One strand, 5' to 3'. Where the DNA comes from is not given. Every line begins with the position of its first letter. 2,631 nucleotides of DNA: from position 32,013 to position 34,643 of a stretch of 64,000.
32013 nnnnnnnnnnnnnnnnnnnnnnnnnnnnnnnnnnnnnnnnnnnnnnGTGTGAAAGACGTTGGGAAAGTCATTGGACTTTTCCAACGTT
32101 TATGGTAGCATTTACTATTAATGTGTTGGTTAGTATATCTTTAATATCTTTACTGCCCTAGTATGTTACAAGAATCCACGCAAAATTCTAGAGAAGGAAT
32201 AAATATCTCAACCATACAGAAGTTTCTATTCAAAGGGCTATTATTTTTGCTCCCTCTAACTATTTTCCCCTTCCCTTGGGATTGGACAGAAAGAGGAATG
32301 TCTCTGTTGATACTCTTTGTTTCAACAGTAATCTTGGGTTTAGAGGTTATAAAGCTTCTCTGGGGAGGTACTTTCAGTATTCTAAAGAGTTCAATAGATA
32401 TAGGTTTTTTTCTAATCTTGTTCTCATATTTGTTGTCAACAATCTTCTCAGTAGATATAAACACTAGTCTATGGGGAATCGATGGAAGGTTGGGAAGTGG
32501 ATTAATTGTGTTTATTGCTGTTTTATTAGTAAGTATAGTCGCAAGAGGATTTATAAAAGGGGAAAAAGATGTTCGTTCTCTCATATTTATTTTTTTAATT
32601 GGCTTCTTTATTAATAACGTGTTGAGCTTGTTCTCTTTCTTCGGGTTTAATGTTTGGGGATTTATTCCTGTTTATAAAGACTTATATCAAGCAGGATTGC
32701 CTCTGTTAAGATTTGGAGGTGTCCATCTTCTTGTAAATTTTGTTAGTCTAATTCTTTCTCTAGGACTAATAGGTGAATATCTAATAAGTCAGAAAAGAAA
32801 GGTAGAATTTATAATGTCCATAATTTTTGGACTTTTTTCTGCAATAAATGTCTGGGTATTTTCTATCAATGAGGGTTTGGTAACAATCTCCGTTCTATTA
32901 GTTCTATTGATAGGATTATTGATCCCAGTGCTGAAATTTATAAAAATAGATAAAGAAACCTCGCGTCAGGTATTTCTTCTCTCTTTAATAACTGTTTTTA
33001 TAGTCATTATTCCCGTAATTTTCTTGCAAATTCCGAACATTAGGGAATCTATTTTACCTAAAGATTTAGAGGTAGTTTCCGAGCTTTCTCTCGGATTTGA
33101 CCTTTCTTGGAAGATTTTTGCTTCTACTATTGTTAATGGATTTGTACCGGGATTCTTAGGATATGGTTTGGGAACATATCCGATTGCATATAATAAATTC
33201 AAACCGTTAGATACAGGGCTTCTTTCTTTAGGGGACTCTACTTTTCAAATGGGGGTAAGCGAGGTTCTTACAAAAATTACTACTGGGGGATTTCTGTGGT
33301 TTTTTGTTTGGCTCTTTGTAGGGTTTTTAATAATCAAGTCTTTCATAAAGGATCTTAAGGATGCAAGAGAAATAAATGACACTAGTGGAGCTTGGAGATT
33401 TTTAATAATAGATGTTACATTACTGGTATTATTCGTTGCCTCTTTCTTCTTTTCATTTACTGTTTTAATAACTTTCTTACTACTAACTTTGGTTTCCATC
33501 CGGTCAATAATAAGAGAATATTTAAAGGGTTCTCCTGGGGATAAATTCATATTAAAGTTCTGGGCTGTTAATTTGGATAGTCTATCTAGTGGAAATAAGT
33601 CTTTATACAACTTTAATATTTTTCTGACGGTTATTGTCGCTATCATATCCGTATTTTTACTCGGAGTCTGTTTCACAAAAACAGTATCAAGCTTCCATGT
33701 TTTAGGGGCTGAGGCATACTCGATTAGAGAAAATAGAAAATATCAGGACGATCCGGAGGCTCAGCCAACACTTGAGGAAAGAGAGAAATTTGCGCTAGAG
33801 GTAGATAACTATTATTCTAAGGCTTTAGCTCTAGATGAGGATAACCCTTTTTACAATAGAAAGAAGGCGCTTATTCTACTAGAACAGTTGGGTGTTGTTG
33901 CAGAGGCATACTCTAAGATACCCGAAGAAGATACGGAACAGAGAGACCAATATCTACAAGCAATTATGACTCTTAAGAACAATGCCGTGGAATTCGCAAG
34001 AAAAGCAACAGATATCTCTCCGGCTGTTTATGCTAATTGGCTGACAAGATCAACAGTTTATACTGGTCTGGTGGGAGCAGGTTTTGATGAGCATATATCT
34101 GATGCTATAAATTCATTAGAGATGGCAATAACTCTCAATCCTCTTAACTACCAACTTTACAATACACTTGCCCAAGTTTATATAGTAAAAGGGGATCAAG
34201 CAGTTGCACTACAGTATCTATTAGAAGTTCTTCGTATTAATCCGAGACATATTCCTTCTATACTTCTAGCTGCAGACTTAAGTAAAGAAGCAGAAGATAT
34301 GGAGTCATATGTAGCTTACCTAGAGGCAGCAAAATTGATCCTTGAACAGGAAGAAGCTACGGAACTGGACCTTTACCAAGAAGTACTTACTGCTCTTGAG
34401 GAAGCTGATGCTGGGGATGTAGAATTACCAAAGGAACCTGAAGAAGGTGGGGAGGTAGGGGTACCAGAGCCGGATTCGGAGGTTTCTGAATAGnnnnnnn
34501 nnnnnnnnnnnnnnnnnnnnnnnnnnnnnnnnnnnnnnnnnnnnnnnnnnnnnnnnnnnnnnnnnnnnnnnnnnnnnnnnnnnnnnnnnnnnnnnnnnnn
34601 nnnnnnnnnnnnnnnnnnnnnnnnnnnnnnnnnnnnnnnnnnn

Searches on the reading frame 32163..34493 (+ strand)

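Call 9: search_protein_families(library=pfam, proteins=[window:32163-34493:+], max_evalue=0.001)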
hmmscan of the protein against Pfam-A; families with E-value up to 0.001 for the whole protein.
window:32163-34493:+ (776 aa): 4 families
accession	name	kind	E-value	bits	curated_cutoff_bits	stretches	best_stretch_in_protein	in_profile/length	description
PF07719.23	TPR_2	-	1.5e-05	25.2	27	0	665-696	3-34/34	Tetratricopeptide repeat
PF13181.12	TPR_8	-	0.00011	22.5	25.7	0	664-696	2-34/34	Tetratricopeptide repeat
PF13431.12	TPR_17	-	0.00021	21.7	24.4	0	653-679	3-29/34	Tetratricopeptide repeat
PF00515.34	TPR_1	-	0.00061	19.9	27.8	0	664-696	2-34/34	Tetratricopeptide repeat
